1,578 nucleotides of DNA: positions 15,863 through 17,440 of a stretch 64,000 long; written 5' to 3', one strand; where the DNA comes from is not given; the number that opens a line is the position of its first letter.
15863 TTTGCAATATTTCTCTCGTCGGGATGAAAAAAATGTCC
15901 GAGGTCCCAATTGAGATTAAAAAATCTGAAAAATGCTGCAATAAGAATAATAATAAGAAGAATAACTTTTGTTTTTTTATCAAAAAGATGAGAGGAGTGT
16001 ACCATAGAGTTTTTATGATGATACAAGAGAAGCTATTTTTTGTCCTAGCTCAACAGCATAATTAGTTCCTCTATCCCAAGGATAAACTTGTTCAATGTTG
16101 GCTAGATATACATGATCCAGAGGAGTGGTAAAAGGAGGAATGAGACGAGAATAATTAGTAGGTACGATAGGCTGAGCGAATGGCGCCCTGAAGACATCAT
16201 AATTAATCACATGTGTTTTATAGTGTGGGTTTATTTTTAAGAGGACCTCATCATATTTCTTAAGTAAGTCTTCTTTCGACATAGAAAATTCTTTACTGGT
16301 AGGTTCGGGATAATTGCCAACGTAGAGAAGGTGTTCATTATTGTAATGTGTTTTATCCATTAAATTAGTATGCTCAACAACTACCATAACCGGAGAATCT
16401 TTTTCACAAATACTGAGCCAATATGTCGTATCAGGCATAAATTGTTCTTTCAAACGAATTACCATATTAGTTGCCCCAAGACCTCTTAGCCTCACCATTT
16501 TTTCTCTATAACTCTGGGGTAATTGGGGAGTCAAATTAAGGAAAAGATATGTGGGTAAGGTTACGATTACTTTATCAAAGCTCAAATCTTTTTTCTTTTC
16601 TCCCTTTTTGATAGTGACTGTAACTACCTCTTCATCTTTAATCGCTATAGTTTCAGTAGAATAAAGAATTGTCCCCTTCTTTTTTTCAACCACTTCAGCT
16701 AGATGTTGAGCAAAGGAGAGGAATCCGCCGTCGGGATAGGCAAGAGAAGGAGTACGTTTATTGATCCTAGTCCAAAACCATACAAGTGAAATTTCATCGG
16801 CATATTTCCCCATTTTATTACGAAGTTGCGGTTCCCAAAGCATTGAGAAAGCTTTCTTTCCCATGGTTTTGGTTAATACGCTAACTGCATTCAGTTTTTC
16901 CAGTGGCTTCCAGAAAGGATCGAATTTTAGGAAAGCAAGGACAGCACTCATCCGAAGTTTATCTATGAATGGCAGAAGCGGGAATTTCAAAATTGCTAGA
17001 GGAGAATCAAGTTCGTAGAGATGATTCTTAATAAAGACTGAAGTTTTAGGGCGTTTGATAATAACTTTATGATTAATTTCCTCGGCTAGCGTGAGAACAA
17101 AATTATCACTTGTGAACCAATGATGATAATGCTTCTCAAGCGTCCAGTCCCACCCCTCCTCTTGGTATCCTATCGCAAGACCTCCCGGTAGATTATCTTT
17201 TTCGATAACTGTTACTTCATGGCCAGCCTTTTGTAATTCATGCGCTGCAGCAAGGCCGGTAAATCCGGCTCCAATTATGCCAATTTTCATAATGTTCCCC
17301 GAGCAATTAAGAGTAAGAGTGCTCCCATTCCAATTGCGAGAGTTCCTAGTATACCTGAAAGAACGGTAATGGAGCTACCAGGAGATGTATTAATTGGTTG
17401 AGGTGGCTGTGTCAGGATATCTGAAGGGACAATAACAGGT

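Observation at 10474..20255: Nine-gene overlapping operon linking PilN/PilO-like proteins, a Thr/Pro-rich anchored surface protein and GT-C/sugar-modifying enzymes: candidate protein O-glycosylation or surface-assembly system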

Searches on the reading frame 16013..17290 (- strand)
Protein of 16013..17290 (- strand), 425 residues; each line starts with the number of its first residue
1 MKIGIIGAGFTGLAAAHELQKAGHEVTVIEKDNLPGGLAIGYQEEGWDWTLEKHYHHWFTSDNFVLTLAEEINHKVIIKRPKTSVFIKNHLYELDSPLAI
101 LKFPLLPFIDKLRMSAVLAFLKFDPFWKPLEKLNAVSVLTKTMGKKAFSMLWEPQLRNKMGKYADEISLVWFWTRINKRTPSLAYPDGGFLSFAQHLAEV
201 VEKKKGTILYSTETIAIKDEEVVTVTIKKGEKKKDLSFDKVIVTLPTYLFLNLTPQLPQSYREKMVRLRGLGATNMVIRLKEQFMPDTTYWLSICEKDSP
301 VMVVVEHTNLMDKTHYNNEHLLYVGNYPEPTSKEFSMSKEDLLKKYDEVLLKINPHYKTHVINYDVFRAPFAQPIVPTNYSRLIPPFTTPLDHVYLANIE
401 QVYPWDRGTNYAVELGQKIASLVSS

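Call 3: search_protein_families(library=pfam, proteins=[window:16013-17290:-], max_evalue=0.1)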
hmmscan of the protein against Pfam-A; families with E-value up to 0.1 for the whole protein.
window:16013-17290:- (425 aa): 20 families
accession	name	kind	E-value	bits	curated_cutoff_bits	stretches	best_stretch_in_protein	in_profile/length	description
PF01593.30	Amino_oxidase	-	2.4e-27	96.7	19.8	1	10-397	1-416/443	Flavin containing amine oxidoreductase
PF01266.30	DAO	-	6.2e-13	49.4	27.9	1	3-36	2-35/353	FAD dependent oxidoreductase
PF13450.12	NAD_binding_8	-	9.4e-13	48.7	21.9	1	5-62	1-56/68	NAD(P)-binding Rossmann-like domain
PF00070.33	Pyr_redox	-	5.2e-07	30.5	22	1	2-33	1-32/82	Pyridine nucleotide-disulphide oxidoreductase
PF07992.20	Pyr_redox_2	-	7.2e-07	29.3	26.1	1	2-37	2-38/291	Pyridine nucleotide-disulphide oxidoreductase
PF00890.30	FAD_binding_2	-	2.2e-05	24.3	20.4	1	5-36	4-35/414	FAD binding domain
PF12831.13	FAD_oxidored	-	7.1e-05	22.7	27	1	5-39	4-38/416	FAD dependent oxidoreductase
PF01494.25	FAD_binding_3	-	7.6e-05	22.5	22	1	3-33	4-34/349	FAD binding domain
PF03721.20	UDPG_MGDP_dh_N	-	8.7e-05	22.6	27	1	1-32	1-32/187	UDP-glucose/GDP-mannose dehydrogenase family, NAD binding domain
PF03807.23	F420_oxidored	-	0.00043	21.3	21.6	1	2-30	1-30/94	NADP oxidoreductase coenzyme F420-dependent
PF13738.12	Pyr_redox_3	-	0.00061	19.6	30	1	5-34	2-32/305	Pyridine nucleotide-disulphide oxidoreductase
PF03486.20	HI0933_like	-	0.00087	19.2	50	1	3-36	3-36/244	HI0933-like protein Rossmann domain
PF02558.23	ApbA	-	0.0019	18.3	22.2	1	3-33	1-31/150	Ketopantoate reductase PanE/ApbA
PF02254.24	TrkA_N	-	0.004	17.9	23.8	1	4-32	2-30/116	TrkA-N domain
PF01946.23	Thi4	-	0.0097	15.6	26.2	1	3-37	20-55/235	Thi4 family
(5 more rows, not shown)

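Call 4: search_protein_families(library=ncbifam, proteins=[window:16013-17290:-], max_evalue=0.1)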
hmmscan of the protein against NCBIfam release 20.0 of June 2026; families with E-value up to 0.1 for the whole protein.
window:16013-17290:- (425 aa): 105 families (the best 25 are shown)
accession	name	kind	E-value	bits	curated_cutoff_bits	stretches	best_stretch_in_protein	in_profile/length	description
NF005560.0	PRK07233.1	equivalog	7.6e-114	380.9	252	1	1-423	1-428/435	hypothetical protein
NF005548.0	PRK07208.1-4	equivalog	1.5e-18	66.7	389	2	3-94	6-97/488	hypothetical protein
TIGR03467.1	HpnE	equivalog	3.1e-16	59.7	283.05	1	5-285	3-299/430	hydroxysqualene dehydroxylase HpnE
NF005547.0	PRK07208.1-3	equivalog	1.9e-14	53.3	380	1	2-292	6-306/465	hypothetical protein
TIGR02734.1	crtI_fam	subfamily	2.2e-14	53.1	238.1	1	5-49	3-47/504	phytoene desaturase family protein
NF005545.0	PRK07208.1-1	equivalog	2e-12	46.3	451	1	3-177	10-180/504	hypothetical protein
NF058655.1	CrtID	equivalog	1.6e-10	40.5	640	1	4-50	2-48/478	bifunctional phytoene desaturase/3,4-desaturase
TIGR02733.1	desat_CrtD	equivalog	6.4e-10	38.3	549.7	2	3-47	4-48/492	C-3',4' desaturase CrtD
NF045637.1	carotdesatCrtDProt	equivalog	1.9e-09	36.6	580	1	5-37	3-35/485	1-hydroxycarotenoid 3,4-desaturase CrtD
TIGR00562.1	proto_IX_ox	equivalog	2.7e-09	36.2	97.85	1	2-169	4-171/470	protoporphyrinogen oxidase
TIGR02731.1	phytoene_desat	equivalog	1.3e-08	34.1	569.4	1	3-77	2-75/453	15-cis-phytoene desaturase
NF042421.1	hydcarot_desat_CrtD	equivalog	3.2e-08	32.5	500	1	4-52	5-53/487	1-hydroxycarotenoid 3,4-desaturase CrtD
TIGR01317.1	GOGAT_sm_gam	subfamily_domain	3.9e-08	32.6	447.7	1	2-39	145-182/485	glutamate synthase small subunit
NF045689.1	BCarotKetCrtO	equivalog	6.5e-08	31.6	1000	1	5-40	8-43/563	beta-carotene ketolase CrtO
NF009410.0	PRK12771.1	subfamily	1.2e-07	30.7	516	1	2-38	140-176/566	NAD(P)-binding protein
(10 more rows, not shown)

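Call 8: find_encoding_contigs(protein=window:16013-17290:-, flank=10000, max_places=6)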
Protein window:16013-17290:- (425 aa): 9 contigs read that carry it; 6 places shown.
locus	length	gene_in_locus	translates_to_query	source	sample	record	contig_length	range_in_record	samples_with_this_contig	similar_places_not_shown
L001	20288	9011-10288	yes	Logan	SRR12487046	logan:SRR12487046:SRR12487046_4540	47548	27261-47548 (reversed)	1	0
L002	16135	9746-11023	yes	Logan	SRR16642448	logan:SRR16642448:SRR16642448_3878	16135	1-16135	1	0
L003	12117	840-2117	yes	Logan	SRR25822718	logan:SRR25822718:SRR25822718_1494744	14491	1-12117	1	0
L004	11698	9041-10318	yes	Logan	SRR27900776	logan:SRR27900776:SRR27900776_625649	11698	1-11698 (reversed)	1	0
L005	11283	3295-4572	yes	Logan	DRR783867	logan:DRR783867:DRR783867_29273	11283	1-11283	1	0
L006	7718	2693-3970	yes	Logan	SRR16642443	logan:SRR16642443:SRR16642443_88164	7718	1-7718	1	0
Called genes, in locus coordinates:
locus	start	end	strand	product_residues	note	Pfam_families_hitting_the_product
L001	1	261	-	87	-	?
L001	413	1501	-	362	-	PF00704:Glyco_hydro_18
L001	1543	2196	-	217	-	PF02585:PIG-L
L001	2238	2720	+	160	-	PF04140:ICMT, PF04191:PEMT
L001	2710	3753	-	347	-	PF01820:Dala_Dala_lig_N, PF02786:CPSase_L_D2, PF02222:ATP-grasp, PF07478:Dala_Dala_lig_C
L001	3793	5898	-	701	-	PF00009:GTP_EFTU, PF03144:GTP_EFTU_D2, PF22042:EF-G_D2, PF14492:EFG_III, PF16658:RF3_C, PF03764:EFG_IV, PF00679:EFG_C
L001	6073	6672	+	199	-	-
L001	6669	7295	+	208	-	PF04350:PilO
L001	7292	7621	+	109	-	-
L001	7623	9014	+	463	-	PF16656:Pur_ac_phosph_N, PF19077:Big_13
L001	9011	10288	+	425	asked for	PF00070:Pyr_redox (faint), PF00890:FAD_binding_2 (faint), PF01266:DAO, PF01593:Amino_oxidase, PF07992:Pyr_redox_2 (weak), PF13450:NAD_binding_8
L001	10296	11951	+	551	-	PF13231:PMT_2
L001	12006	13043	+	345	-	PF01073:3Beta_HSD, PF01370:Epimerase, PF02719:Polysacc_synt_2, PF04321:RmlD_sub_bind, PF05368:NmrA (weak), PF13460:NAD_binding_10, PF16363:GDP_Man_Dehyd, PF07993:NAD_binding_4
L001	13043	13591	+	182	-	-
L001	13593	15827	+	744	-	PF10060:DUF2298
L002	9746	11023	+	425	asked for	PF00070:Pyr_redox (faint), PF00890:FAD_binding_2 (faint), PF01266:DAO, PF01593:Amino_oxidase, PF07992:Pyr_redox_2 (weak), PF13450:NAD_binding_8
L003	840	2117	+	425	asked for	PF00070:Pyr_redox (faint), PF00890:FAD_binding_2 (faint), PF01266:DAO, PF01593:Amino_oxidase, PF07992:Pyr_redox_2 (weak), PF13450:NAD_binding_8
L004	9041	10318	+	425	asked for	PF00070:Pyr_redox (faint), PF00890:FAD_binding_2 (faint), PF01266:DAO, PF01593:Amino_oxidase, PF07992:Pyr_redox_2 (weak), PF13450:NAD_binding_8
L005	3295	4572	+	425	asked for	PF00070:Pyr_redox (faint), PF00890:FAD_binding_2 (faint), PF01266:DAO, PF01593:Amino_oxidase, PF07992:Pyr_redox_2 (weak), PF13450:NAD_binding_8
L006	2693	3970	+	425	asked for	PF00070:Pyr_redox (faint), PF00890:FAD_binding_2 (faint), PF01266:DAO, PF01593:Amino_oxidase, PF07992:Pyr_redox_2 (weak), PF13450:NAD_binding_8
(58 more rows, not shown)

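Call 16: find_related_loci(query=A1, collection=genome_contigs, flank=10000)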
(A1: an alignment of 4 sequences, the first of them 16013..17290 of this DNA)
Query A1 (425 aa) in genome_contigs; peptide patterns used: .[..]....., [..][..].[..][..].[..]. (x = any residue, [..] = any of these).
284 stretches matched a pattern; 184 encode a relative of the query (tblastn E <= 1e-3); the best 80 are kept; 80 distinct loci.
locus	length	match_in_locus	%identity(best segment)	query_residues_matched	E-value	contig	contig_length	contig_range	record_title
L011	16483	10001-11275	88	1-425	0e+0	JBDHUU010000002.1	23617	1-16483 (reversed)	MAG: Candidatus Levyibacteriota bacterium isolate AS-MESO-3CA.208 NODE_9148_length_23617_cov_3.156967, whole genome shot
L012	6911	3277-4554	73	1-425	0e+0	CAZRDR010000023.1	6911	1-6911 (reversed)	MAG TPA_asm: uncultured Gammaproteobacteria bacterium isolate SRP135725_co2_727 genome assembly, contig: k141_4993009, w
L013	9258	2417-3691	72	1-424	0e+0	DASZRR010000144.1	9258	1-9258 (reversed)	MAG TPA_asm: Patescibacteria group bacterium isolate SMAG_U6029 k141_925308, whole genome shotgun sequence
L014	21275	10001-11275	71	1-425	0e+0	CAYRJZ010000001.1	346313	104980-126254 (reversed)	MAG TPA_asm: uncultured Gammaproteobacteria bacterium isolate SRP170004_co1_576 genome assembly, contig: NODE_25_length_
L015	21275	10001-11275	71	1-425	0e+0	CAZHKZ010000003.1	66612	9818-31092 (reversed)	MAG TPA_asm: uncultured Gammaproteobacteria bacterium isolate SRP278252_co2_13 genome assembly, contig: NODE_663_length_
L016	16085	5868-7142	70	1-425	0e+0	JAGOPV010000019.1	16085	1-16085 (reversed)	MAG: Candidatus Levyibacteriota bacterium isolate Gw_Eff_bin_218 Gw_Eff_8059_length_16085_cov_9.828111, whole genome sho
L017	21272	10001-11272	67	1-424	0e+0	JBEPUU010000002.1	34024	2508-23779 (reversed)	MAG: bacterium isolate 22E.metabat2_refined.014_sub NODE_1062_length_34024_cov_5.797845, whole genome shotgun sequence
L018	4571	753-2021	66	1-423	0e+0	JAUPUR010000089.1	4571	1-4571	MAG: Patescibacteria group bacterium isolate erpe_2018_sw_18hr_WHONDRS-SW48-000091_B_bin.71 scaffold_687529, whole genom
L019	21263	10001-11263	65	1-423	0e+0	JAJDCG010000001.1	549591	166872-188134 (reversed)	MAG: Candidatus Levyibacteriota bacterium isolate OFTM197 OFTM197_0, whole genome shotgun sequence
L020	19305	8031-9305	65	1-425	0e+0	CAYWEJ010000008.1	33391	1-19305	MAG TPA_asm: uncultured Gammaproteobacteria bacterium isolate SRP192515_co1_134 genome assembly, contig: NODE_1100_lengt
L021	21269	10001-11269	65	1-423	0e+0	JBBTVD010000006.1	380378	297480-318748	MAG: Patescibacteria group bacterium isolate H14-bin010_1 H14_bin010_1_000000000006, whole genome shotgun sequence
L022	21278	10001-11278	66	1-425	0e+0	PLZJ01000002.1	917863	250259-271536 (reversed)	MAG: Candidatus Levyibacteriota bacterium isolate palsa_1332 73.20120700_P3D.151_contig_1296, whole genome shotgun seque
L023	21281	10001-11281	64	1-425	0e+0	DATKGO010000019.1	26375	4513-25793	MAG TPA_asm: Patescibacteria group bacterium isolate SMAG_U14553 k141_156972, whole genome shotgun sequence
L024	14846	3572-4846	62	1-425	0e+0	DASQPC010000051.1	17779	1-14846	MAG TPA_asm: Candidatus Methylomirabilota bacterium isolate SMAG_U10819 k141_2974526, whole genome shotgun sequence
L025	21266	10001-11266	63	1-424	0e+0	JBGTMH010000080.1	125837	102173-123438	MAG: Patescibacteria group bacterium isolate JTS-RE358 k141_362539, whole genome shotgun sequence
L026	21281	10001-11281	60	1-425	0e+0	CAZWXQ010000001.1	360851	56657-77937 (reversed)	MAG TPA_asm: uncultured Gammaproteobacteria bacterium isolate SRP292972_co3_100 genome assembly, contig: NODE_31_length_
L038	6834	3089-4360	58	1-424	0e+0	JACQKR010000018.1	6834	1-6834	MAG: Candidatus Levyibacteriota bacterium isolate NC_groundwater_1182_Ag_S-0.1um_43_56 S_p1_S3_coassembly_k141_1019284,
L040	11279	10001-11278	59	1-425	1e-179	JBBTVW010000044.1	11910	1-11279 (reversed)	MAG: Patescibacteria group bacterium isolate H43-bin095_1 H43_bin095_1_000000000044, whole genome shotgun sequence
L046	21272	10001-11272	60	1-423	3e-177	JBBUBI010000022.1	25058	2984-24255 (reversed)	MAG: Patescibacteria group bacterium isolate H52-bin033_1 H52_bin033_1_000000000022, whole genome shotgun sequence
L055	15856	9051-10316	59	1-423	5e-176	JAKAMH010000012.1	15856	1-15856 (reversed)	MAG: bacterium isolate WY5.bin164 NODE_6064_length_15856_cov_1.173946, whole genome shotgun sequence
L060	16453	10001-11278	58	2-425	2e-175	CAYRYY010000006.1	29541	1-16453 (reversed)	MAG TPA_asm: uncultured Gammaproteobacteria bacterium isolate SRP286056_co1_491 genome assembly, contig: NODE_1765_lengt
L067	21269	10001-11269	58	1-423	1e-173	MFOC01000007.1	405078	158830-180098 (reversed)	MAG: Candidatus Levybacteria bacterium RIFCSPHIGHO2_02_FULL_40_18 rifcsphigho2_02_scaffold_49, whole genome shotgun sequ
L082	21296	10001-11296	57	1-425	2e-171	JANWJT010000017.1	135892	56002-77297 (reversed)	MAG: Candidatus Microgenomates bacterium isolate CRAIB_MAG74 c_000000092508, whole genome shotgun sequence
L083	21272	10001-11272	58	1-423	5e-171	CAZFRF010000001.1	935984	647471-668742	MAG TPA_asm: uncultured Gammaproteobacteria bacterium isolate SRP292972_co1_100 genome assembly, contig: NODE_5_length_9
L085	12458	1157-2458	58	1-425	5e-171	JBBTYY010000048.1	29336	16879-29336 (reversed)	MAG: Patescibacteria group bacterium isolate H52-bin050_1 H52_bin050_1_000000000048, whole genome shotgun sequence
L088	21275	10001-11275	57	1-425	1e-170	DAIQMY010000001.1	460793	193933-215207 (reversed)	MAG TPA_asm: Candidatus Levyibacteriota bacterium isolate CTOTU2445 NODE_4_length_460793_cov_8.496773, whole genome shot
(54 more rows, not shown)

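Call 27: search_solved_structures(query=A3, max_evalue=0.001)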
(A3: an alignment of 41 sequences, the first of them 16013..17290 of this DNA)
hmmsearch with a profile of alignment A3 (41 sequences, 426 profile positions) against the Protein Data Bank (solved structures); distinct sequences matched with E-value up to 0.001: 58.
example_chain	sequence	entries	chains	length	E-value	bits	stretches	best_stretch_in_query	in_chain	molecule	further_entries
5ts5_A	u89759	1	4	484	1.1e-11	47.4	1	2-49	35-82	Amine oxidase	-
4e0v_A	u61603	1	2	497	1.1e-11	47.4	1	2-49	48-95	L-amino-acid oxidase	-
1reo_A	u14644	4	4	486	4.1e-11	45.5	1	3-49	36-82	AHPLAAO | L-amino acid oxidase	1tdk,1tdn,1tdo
1f8r_A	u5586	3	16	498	4.4e-11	45.4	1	3-49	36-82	L-AMINO ACID OXIDASE | L-amino-acid oxidase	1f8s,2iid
3kve_A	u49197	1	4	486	1.6e-10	43.5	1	3-49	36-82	L-amino acid oxidase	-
5z2g_A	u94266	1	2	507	8.9e-09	37.8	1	3-51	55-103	L-amino acid oxidase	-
4rep_A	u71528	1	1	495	1.5e-08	37.1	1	4-38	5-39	Gamma-carotene desaturase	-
3nrn_A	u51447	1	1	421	4.3e-08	35.6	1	1-242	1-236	uncharacterized protein PF1083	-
2z5y_A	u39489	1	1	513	1.3e-07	34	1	3-309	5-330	Amine oxidase [flavin-containing] A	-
2z5x_A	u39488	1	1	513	1.7e-07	33.6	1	3-309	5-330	Amine oxidase [flavin-containing] A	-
2bxr_A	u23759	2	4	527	1.9e-07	33.4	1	3-309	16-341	AMINE OXIDASE [FLAVIN-CONTAINING] A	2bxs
1o5w_A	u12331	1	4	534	2e-07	33.4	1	3-308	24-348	Amine oxidase [flavin-containing] A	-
9rvj_A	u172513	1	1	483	2.5e-07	33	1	2-52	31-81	Tetrapodal ancestor of L-amino acid oxidase: Q225H - W377I double mutant with phenylalanin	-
9rum_A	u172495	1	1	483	2.5e-07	33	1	2-52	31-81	Tetrapodal ancestor of L-amino acid oxidase: Q225A mutant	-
9run_A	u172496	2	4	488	2.6e-07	33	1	2-52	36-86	Tetrapodal ancestor of L-amino acid oxidase: Q225H-W377I double mutant | Tetrapodal ancestor of L-amino acid oxidases: W377I mutant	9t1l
3ka7_A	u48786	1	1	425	1.2e-05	27.4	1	1-38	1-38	Oxidoreductase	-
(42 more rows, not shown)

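Call 28: find_homologous_proteins(query=A3, max_evalue=1e-10)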
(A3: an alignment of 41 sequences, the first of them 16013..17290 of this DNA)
Query A3 (41 sequences) (425 aa, profile of the alignment): 5204 proteins with E <= 1e-10 among 8000 candidates; the best 120 are listed.
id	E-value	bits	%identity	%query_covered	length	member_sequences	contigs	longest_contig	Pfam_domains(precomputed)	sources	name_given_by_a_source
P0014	1.5e-232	790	62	100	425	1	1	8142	PF01266.31,PF01593.31,PF13450.13,PF00890.31,PF07992.21,PF00070.34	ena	-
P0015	3.3e-232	789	62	100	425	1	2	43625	PF01266.31,PF01593.31,PF13450.13,PF07992.21,PF00070.34,PF21799.3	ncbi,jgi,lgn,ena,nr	ncbi:MAG TPA: NAD(P)/FAD-dependent oxidoreductase [Methylomirabilota bacterium]|nr:NAD(P)/FAD-depend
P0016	3.8e-232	789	62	100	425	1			PF01266.31,PF01593.31,PF13450.13,PF07992.21,PF00070.34,PF21799.3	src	-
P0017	6.2e-232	788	61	100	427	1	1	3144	PF01266.31,PF01593.31,PF13450.13,PF07992.21,PF00070.34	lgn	-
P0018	2.3e-231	786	60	100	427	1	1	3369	PF01266.31,PF01593.31,PF13450.13,PF07992.21,PF00070.34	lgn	-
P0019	2.4e-231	786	60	100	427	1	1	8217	PF01266.31,PF01593.31,PF13450.13,PF07992.21,PF00070.34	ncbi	-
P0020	6.8e-231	785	62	99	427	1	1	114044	PF01266.31,PF01593.31,PF13450.13,PF07992.21,PF00070.34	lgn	-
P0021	1.0e-230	784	60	100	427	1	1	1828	PF01266.31,PF01593.31,PF13450.13,PF07992.21,PF00070.34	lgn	-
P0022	1.3e-230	784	61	100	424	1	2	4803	PF01266.31,PF01593.31,PF13450.13,PF07992.21,PF00070.34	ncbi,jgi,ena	-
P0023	2.1e-230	783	59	100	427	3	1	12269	PF01266.31,PF01593.31,PF13450.13,PF07992.21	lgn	-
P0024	2.9e-230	782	59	100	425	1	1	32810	PF01266.31,PF01593.31,PF13450.13,PF07992.21,PF00070.34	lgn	-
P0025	3.4e-230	782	61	100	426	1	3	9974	PF01266.31,PF01593.31,PF13450.13,PF07992.21,PF00070.34,PF03486.21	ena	-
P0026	7.3e-230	781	60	100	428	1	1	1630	PF01266.31,PF01593.31,PF13450.13,PF07992.21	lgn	-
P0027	8.9e-230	781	57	100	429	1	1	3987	PF01266.31,PF01593.31,PF13450.13,PF00070.34,PF03486.21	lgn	-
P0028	2.7e-229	779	60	100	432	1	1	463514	PF01266.31,PF01593.31,PF13450.13,PF07992.21,PF00070.34,PF12831.14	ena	-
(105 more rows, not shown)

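Call 39: search_protein_representatives(alignment_id=A4)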
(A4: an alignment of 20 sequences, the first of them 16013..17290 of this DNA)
Query: 20 sequences, 426 profile positions. Proteins with E-value up to 0.001 (for the whole library): 7673; up to 1e-10: 2523; up to 1e-30: 995. The best 150 are listed.
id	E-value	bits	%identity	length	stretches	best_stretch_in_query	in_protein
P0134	3.1e-202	688.4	-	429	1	1-424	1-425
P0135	2.2e-153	527.4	-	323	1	1-324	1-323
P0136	1.1e-144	498.7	-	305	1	114-424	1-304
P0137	7.2e-143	492.8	-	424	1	1-426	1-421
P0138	8.2e-142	489.3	-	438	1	6-424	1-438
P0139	5.4e-135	466.8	-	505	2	1-287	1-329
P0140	8.1e-135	466.2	-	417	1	3-424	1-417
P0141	3.9e-133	460.7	-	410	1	1-425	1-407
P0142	3.1e-132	457.7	-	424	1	1-424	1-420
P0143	7.6e-131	453.2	-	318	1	1-299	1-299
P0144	1.1e-129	449.3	-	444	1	1-425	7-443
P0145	1.4e-129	449.0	-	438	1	1-424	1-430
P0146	1.5e-128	445.6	-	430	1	2-426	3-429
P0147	5.2e-128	443.8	-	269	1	1-229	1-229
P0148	1.3e-127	442.5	-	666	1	1-425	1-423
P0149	1.4e-127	442.4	-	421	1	1-424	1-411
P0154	1.1e-122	426.3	-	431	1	1-423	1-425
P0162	6.0e-118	410.7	-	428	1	1-425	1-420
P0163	8.0e-118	410.3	-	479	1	1-425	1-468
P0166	2.1e-117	408.9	-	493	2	89-414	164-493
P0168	5.9e-117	407.4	-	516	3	265-425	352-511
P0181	2.5e-111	388.9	-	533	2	89-425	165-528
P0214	3.7e-95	335.6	-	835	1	3-425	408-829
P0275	2.2e-82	293.5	-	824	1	3-424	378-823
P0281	1.7e-81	290.6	-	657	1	1-424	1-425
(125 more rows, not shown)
